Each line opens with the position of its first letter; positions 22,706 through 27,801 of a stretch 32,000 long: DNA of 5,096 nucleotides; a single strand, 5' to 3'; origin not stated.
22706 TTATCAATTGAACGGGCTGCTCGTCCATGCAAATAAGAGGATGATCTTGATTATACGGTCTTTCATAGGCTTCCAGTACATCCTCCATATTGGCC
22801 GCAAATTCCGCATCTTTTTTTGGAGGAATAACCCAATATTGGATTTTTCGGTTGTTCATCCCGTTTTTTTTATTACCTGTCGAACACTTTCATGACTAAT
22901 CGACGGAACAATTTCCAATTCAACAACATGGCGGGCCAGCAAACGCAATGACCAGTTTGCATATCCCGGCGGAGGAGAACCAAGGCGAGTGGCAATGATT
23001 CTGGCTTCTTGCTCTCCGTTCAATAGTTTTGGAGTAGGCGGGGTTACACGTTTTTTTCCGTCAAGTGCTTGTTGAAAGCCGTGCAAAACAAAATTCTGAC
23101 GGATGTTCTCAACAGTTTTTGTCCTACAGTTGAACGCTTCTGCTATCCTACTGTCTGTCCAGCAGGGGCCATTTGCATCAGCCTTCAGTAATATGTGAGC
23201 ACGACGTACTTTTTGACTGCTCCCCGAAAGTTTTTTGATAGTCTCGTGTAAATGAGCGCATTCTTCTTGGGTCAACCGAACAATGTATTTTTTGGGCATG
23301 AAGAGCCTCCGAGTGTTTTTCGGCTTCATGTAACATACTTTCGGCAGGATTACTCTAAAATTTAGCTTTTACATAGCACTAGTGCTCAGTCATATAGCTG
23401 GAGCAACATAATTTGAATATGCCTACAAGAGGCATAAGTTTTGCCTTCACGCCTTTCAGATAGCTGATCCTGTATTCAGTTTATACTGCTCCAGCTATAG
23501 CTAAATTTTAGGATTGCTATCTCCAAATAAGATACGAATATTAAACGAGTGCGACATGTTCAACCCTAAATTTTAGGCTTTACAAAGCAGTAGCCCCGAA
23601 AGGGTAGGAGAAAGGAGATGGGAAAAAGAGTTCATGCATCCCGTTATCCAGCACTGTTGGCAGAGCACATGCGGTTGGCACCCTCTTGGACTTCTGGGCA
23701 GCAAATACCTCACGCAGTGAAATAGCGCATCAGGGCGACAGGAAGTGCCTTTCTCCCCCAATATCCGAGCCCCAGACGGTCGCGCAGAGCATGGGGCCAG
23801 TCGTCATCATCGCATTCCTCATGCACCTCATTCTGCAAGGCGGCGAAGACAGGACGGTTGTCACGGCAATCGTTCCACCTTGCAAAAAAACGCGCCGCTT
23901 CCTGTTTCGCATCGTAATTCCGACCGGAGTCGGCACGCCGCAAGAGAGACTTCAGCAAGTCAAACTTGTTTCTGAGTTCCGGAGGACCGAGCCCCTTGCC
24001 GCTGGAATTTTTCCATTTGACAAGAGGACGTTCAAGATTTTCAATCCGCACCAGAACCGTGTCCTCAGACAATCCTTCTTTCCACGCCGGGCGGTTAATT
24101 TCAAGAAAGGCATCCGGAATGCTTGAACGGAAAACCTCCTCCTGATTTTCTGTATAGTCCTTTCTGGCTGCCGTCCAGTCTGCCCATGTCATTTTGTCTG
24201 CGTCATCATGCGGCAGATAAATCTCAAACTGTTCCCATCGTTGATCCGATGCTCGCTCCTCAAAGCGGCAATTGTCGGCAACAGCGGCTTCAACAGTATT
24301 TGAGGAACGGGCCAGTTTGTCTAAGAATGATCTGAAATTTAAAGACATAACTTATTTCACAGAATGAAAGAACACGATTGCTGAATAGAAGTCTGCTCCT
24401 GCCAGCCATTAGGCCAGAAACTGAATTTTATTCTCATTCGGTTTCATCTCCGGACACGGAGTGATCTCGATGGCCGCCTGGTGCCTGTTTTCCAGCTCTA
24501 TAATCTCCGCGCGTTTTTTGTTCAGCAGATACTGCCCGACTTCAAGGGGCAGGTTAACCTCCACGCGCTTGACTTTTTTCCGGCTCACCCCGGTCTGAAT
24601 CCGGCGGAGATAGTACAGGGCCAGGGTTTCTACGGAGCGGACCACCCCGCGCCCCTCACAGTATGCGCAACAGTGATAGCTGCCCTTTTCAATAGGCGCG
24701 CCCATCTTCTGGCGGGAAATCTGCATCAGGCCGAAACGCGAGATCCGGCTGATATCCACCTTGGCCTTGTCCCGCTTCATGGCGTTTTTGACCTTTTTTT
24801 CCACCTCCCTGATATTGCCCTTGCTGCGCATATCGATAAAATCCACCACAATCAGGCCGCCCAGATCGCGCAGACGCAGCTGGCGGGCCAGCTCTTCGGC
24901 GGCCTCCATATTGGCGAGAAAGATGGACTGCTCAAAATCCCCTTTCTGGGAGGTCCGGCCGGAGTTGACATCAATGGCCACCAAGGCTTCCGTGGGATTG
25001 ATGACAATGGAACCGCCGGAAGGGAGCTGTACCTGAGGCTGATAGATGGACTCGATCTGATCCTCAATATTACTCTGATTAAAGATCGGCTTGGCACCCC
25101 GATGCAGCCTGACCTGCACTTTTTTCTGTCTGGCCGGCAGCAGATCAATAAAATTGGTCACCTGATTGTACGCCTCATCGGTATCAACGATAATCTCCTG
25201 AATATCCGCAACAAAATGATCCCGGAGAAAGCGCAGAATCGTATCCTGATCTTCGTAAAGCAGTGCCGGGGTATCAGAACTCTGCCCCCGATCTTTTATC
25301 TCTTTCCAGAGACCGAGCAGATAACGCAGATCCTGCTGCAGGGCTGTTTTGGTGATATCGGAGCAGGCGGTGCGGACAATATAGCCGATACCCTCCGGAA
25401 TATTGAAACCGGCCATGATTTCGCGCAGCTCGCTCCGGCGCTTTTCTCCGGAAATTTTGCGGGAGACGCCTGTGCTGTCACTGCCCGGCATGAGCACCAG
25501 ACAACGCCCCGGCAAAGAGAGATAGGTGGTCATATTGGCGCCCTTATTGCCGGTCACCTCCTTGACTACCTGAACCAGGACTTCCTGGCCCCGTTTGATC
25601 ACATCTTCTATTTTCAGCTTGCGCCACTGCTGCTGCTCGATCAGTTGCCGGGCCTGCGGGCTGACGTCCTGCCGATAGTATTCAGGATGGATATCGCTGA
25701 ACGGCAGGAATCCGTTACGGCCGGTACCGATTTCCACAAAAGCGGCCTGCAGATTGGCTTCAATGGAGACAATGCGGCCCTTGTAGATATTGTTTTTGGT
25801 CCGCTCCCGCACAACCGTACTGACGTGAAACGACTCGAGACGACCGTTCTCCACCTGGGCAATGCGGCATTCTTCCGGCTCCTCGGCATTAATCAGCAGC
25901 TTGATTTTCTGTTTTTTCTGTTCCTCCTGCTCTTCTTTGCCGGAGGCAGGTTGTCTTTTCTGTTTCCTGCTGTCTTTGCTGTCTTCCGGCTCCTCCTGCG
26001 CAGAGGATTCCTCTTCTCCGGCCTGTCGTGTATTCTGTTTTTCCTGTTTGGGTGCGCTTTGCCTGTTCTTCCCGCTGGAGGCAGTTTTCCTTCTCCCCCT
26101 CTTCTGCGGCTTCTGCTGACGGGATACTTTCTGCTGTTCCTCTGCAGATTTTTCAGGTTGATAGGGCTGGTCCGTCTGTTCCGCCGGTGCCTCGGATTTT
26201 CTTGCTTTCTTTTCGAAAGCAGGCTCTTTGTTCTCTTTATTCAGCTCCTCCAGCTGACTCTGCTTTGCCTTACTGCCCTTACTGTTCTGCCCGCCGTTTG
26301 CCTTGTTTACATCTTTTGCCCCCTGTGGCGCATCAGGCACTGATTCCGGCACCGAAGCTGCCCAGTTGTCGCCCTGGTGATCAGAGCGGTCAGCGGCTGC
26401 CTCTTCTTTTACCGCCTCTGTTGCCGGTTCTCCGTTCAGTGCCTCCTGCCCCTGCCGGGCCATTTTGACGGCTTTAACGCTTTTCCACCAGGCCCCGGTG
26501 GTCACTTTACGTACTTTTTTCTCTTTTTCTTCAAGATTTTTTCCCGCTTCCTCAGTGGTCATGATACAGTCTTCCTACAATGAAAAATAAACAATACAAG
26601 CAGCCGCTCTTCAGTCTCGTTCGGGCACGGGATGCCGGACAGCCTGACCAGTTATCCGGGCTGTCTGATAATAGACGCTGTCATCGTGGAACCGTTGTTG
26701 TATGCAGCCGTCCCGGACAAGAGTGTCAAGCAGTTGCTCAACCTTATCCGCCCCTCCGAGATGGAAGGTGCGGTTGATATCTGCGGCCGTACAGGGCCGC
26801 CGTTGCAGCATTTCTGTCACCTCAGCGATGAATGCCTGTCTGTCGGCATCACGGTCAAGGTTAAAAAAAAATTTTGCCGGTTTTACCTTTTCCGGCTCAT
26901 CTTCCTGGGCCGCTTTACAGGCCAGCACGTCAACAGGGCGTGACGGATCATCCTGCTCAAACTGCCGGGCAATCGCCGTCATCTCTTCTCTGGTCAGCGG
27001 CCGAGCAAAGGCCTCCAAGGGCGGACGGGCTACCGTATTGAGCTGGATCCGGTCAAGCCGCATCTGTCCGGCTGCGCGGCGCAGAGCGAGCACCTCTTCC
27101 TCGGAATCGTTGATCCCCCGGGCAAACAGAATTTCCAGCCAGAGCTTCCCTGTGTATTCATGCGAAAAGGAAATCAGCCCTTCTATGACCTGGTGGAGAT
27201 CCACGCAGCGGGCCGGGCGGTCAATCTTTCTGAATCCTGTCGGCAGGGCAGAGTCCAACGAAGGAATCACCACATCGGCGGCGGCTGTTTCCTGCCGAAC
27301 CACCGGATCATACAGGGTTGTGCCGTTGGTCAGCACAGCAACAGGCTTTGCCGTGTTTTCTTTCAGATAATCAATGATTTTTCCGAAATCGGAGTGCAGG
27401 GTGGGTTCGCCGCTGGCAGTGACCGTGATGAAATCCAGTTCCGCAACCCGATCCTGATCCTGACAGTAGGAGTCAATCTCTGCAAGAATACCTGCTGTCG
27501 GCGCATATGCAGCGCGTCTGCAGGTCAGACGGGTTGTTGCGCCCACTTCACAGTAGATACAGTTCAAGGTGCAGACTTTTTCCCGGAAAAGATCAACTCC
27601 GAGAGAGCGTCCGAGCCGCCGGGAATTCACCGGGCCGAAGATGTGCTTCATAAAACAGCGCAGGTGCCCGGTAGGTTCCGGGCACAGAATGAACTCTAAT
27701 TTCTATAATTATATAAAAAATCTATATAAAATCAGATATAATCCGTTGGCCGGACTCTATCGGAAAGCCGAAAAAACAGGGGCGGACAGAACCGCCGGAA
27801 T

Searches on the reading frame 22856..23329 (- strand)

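Call 52: search_protein_families(library=pfam, proteins=[window:22856-23329:-], max_evalue=0.001)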
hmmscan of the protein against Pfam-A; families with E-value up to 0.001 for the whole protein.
window:22856-23329:- (157 aa): 3 families
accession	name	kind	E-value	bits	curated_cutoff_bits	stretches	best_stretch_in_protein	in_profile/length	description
PF13565.12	HTH_32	-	1.6e-13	51.4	33.7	1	72-152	1-72/73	Homeodomain-like domain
PF13384.12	HTH_23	-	0.00026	21.1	24.6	1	39-86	3-47/50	Homeodomain-like domain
PF13551.12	HTH_29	-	0.00061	20.3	28.1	1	43-109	1-64/64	Winged helix-turn helix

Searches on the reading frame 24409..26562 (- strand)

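Call 52: search_protein_families(library=pfam, proteins=[window:24409-26562:-], max_evalue=0.001)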
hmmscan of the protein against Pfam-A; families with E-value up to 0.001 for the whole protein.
window:24409-26562:- (717 aa): 3 families
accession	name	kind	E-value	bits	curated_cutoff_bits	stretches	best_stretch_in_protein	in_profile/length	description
PF10150.14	RNase_E_G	-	2.4e-97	326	25.5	1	349-619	1-269/270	Ribonuclease E/G family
PF20833.2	RNase_E_G_Thio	-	4.7e-24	84.8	26.8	1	632-714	2-84/86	RNase E/G, Thioredoxin-like domain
PF00575.29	S1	-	2e-07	31.7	22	1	255-335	3-62/74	S1 RNA binding domain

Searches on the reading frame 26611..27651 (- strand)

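Call 106: search_protein_families(library=pfam, proteins=[window:26611-27651:-], max_evalue=0.001)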
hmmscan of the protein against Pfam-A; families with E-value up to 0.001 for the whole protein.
window:26611-27651:- (346 aa): 1 family
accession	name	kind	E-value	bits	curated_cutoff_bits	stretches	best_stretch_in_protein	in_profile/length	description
PF04055.27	Radical_SAM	-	3.9e-10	40.6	29.5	1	26-188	6-163/166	Radical SAM superfamily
